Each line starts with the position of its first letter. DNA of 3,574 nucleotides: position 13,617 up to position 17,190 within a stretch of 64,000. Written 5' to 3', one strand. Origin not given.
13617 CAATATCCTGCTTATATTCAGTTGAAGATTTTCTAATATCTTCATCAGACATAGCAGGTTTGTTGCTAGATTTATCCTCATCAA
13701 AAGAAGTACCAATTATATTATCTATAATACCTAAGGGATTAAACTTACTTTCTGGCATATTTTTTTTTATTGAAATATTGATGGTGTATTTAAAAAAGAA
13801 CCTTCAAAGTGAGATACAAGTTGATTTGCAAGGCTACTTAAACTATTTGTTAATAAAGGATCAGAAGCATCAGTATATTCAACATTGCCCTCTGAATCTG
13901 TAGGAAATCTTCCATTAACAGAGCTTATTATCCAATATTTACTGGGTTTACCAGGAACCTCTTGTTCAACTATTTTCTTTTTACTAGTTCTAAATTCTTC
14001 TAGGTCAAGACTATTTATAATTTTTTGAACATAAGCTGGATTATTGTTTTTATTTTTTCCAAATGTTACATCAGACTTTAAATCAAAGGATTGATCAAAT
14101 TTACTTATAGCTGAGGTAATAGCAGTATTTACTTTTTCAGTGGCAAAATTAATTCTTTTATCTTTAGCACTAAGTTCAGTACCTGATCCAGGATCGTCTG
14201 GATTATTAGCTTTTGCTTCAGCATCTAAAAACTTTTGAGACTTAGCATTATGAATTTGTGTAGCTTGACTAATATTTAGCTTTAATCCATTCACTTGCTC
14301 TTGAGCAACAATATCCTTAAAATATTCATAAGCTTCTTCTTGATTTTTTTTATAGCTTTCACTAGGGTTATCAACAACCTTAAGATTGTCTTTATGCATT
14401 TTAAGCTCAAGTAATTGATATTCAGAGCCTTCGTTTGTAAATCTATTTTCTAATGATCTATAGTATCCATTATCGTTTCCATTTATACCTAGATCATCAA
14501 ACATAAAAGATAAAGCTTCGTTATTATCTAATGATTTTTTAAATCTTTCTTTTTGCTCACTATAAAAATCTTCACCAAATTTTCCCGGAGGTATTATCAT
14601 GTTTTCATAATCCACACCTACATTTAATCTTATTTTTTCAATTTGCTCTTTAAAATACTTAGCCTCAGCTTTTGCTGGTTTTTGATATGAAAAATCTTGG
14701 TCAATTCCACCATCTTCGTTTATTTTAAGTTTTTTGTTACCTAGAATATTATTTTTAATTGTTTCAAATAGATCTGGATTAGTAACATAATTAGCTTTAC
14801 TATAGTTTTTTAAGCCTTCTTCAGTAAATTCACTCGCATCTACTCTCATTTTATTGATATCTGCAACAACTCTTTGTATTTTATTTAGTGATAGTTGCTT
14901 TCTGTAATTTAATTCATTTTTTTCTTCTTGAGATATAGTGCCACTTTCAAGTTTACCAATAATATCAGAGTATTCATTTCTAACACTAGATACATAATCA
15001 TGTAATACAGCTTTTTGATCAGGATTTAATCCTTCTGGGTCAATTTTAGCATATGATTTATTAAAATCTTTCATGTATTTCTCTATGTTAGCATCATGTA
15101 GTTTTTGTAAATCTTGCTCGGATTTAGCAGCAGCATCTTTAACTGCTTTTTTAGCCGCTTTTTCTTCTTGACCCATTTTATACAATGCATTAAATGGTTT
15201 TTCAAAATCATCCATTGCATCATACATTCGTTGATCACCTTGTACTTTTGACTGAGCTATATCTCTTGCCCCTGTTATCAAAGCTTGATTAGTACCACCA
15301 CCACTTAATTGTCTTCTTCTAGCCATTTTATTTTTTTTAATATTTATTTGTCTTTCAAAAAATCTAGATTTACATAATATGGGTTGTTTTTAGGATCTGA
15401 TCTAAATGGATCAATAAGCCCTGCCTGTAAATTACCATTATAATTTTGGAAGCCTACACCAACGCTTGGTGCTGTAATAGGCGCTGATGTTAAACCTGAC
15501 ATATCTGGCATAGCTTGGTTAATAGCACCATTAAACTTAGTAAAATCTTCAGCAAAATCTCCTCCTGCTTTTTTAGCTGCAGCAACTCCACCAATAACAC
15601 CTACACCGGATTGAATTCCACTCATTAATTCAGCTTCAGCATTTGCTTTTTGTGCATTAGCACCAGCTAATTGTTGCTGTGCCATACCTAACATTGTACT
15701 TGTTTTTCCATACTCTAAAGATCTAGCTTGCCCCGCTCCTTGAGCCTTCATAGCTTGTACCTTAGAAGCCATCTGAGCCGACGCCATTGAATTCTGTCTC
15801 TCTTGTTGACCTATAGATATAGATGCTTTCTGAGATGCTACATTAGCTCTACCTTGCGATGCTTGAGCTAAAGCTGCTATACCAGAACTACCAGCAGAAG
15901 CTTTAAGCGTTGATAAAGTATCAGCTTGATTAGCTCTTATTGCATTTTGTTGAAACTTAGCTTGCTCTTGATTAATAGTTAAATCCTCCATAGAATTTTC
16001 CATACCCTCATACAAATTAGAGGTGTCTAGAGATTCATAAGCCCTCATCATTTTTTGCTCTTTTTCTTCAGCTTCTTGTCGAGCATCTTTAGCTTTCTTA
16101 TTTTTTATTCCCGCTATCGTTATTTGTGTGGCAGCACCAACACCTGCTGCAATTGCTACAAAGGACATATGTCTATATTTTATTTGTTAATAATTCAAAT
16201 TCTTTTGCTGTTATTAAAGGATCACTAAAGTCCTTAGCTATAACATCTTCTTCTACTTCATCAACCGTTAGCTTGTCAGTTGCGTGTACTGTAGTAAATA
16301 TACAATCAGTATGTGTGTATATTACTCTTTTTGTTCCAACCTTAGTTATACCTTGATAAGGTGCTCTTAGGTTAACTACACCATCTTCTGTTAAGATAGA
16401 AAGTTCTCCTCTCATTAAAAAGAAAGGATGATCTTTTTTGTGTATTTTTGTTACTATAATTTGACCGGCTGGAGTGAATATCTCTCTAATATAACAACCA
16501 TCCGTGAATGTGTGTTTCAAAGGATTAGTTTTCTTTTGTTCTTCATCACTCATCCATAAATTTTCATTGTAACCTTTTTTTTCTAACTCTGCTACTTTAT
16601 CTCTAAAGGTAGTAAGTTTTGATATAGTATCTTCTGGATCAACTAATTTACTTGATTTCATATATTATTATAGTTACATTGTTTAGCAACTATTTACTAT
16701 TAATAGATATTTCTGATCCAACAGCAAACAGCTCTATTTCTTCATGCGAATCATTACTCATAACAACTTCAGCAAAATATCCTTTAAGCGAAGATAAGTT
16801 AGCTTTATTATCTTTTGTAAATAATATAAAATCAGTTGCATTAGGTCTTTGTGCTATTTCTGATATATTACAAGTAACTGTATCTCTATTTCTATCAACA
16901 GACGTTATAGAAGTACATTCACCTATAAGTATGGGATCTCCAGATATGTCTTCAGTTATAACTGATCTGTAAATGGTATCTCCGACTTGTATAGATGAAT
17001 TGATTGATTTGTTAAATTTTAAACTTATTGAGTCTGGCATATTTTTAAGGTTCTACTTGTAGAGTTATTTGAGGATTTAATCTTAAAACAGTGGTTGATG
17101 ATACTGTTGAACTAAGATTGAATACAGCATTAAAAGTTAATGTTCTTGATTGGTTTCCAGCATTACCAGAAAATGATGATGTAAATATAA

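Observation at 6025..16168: Ejectosome-like trio ending in a 2577-aa protein with a zincin HExxH site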

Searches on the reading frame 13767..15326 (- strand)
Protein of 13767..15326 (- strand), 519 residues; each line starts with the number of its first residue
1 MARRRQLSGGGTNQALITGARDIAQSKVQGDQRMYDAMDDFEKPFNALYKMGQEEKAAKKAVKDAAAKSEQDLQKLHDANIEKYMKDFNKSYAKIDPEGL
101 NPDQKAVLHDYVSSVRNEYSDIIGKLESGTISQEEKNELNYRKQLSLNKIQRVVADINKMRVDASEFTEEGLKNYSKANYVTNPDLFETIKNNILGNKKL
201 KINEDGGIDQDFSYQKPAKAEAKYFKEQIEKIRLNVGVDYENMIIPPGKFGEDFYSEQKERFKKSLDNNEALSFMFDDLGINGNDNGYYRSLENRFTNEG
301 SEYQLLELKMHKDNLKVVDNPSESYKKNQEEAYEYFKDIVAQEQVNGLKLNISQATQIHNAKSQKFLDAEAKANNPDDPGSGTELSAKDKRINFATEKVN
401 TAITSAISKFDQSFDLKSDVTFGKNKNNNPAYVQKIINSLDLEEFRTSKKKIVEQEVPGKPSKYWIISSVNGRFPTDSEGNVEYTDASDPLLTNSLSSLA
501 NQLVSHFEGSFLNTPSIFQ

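Call 6: search_protein_families(library=pfam, proteins=[window:13767-15326:-], max_evalue=0.1)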
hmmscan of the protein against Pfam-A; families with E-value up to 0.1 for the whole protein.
window:13767-15326:- (519 aa): 0 families

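Call 7: search_protein_families(library=phrogs, proteins=[window:13767-15326:-], max_evalue=0.01)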
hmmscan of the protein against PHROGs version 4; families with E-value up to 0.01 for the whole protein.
window:13767-15326:- (519 aa): 0 families

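Call 36: search_dna_similar(query=window:13767-15326:-, collection=phages, mode=protein, max_evalue=0.01, max_rows=15)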
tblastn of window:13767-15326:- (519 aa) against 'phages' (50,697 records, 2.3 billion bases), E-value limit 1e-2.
No match.

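Call 39: list_cluster_members(proteins=[P0001, window:13767-15326:-, window:15344-16168:-, window:17045-24961:-])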
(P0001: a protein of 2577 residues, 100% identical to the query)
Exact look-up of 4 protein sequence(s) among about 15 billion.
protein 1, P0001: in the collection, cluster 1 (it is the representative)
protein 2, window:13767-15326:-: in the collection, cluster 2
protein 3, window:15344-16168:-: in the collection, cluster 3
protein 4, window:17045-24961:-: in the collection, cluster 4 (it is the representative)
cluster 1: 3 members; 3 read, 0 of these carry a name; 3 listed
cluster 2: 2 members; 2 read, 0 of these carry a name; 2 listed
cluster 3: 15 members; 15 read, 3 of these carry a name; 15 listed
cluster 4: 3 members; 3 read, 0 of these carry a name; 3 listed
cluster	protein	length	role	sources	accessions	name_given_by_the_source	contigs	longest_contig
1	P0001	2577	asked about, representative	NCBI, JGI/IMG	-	-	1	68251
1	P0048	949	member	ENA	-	-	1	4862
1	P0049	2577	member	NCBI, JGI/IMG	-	-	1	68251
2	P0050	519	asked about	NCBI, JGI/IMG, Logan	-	-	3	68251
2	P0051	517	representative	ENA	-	-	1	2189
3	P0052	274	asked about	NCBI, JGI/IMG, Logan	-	hypothetical protein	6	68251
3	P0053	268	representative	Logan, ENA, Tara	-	strand:- start:891 stop:1697 length:807 start_codon:yes stop_codon:yes gene_type:complete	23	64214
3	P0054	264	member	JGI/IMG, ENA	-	hypothetical protein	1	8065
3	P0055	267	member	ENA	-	-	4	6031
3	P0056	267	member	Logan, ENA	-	-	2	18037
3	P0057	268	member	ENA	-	-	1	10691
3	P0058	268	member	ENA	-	-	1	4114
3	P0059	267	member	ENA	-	-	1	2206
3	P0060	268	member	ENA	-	-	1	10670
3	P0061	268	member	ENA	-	-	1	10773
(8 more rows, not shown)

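Call 83: find_homologous_proteins(query=window:13767-15326:-, max_evalue=0.001)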
Query window:13767-15326:- (519 aa): 5 proteins with E <= 0.001 among 8000 candidates.
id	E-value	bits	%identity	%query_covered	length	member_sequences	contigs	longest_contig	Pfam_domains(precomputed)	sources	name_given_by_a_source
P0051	0.0e+0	1045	93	100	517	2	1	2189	-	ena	-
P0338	4.6e-263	892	81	100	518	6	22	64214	-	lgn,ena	-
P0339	2.5e-239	814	75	100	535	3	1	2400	-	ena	-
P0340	5.9e-171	588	57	100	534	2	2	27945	-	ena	-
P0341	1.3e-105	373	43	100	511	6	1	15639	-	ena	-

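Call 97: search_protein_families(library=ncbifam, proteins=[window:13767-15326:-], max_evalue=0.1)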
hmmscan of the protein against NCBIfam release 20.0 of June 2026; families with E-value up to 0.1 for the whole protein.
window:13767-15326:- (519 aa): 1 family
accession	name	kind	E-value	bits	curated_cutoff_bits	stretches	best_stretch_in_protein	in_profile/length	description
TIGR02531.1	yecD_yerC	hypoth_equivalog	0.022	15.2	42.2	1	327-374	16-63/88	YerC/YecD family TrpR-related protein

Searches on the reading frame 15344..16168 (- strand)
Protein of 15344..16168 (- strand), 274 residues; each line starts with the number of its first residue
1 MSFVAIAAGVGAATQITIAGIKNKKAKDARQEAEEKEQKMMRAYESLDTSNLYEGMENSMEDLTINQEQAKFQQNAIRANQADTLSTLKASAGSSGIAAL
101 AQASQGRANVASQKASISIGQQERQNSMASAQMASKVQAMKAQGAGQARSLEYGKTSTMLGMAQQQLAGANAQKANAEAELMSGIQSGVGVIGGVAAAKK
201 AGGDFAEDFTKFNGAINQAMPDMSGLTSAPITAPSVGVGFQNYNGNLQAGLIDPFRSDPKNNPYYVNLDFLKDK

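Call 6: search_protein_families(library=pfam, proteins=[window:15344-16168:-], max_evalue=0.1)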
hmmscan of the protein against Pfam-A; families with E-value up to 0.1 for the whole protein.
window:15344-16168:- (274 aa): 0 families

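Call 7: search_protein_families(library=phrogs, proteins=[window:15344-16168:-], max_evalue=0.01)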
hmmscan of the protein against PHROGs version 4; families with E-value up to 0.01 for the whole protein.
window:15344-16168:- (274 aa): 0 families

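Call 37: search_dna_similar(query=window:15344-16168:-, collection=phages, mode=protein, max_evalue=0.01, max_rows=15)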
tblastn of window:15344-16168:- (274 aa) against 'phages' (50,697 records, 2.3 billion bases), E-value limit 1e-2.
No match.

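Call 78: find_homologous_proteins(query=window:15344-16168:-, max_evalue=0.001)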
Query window:15344-16168:- (274 aa): 396 proteins with E <= 0.001 among 2613 candidates; the best 120 are listed.
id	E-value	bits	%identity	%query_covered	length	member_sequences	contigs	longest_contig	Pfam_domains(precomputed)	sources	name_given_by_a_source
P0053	1.3e-138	478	90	99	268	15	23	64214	-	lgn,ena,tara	tara:strand:- start:891 stop:1697 length:807 start_codon:yes stop_codon:yes gene_type:complete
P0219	1.4e-132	459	88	99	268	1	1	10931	-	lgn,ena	-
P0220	9.8e-119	413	81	96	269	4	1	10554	-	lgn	-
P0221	6.2e-97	342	92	61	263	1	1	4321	-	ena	-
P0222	1.1e-87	312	67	96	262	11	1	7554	-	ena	-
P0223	1.2e-51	194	54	68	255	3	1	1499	-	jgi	jgi:hypothetical protein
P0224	1.3e-50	191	55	71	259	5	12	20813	-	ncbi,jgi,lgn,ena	-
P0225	2.3e-50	190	54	71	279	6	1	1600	-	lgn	-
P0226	1.1e-49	187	56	66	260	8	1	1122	-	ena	-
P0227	1.5e-49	187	55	71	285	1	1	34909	-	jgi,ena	-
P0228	4.4e-49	185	53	71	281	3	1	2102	-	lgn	-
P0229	1.2e-48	184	52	71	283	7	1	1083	-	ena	-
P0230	1.4e-48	184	55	74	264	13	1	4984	-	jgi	jgi:hypothetical protein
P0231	3.6e-48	182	55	68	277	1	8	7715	-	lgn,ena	-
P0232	7.9e-48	181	53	71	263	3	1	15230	-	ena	-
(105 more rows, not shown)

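Call 80: search_protein_families(library=phrogs, alignment_id=A5, max_evalue=0.01)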
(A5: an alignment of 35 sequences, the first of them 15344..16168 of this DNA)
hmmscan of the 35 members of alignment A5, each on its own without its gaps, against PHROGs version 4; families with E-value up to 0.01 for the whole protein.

A. member 1, window:15344-16168:- (274 aa): 0 families

B. families by the number of members that match (of 35 scanned): 2 families
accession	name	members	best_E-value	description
phrog_27120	-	1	0.00016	-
phrog_2867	-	1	0.0028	virion structural protein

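Call 97: search_protein_families(library=ncbifam, proteins=[window:15344-16168:-], max_evalue=0.1)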
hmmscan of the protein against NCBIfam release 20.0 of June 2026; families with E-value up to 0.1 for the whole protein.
window:15344-16168:- (274 aa): 0 families

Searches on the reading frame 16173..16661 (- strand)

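Call 8: search_protein_families(library=phrogs, proteins=[window:16173-16661:-], max_evalue=0.001)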
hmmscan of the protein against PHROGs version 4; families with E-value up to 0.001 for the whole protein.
window:16173-16661:- (162 aa): 3 families
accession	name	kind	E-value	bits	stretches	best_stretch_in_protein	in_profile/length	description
phrog_12032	-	tail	1.1e-32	113.7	1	5-146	3-139/160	short tail fiber protein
phrog_24280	-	tail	3.1e-25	89.6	1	33-148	30-149/169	tail fiber adhesin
phrog_34170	-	unknown function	5.8e-14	53.3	1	37-143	27-133/296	-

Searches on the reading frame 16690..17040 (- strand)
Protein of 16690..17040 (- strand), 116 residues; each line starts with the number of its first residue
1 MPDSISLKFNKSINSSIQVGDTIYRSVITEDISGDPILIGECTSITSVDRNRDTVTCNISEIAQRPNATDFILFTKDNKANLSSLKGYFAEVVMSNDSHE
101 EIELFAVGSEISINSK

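Call 8: search_protein_families(library=phrogs, proteins=[window:16690-17040:-], max_evalue=0.001)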
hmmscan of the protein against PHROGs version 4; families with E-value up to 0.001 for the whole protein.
window:16690-17040:- (116 aa): 1 family
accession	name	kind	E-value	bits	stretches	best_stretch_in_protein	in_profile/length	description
phrog_18548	-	unknown function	7.3e-09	36.7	1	10-111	147-236/241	-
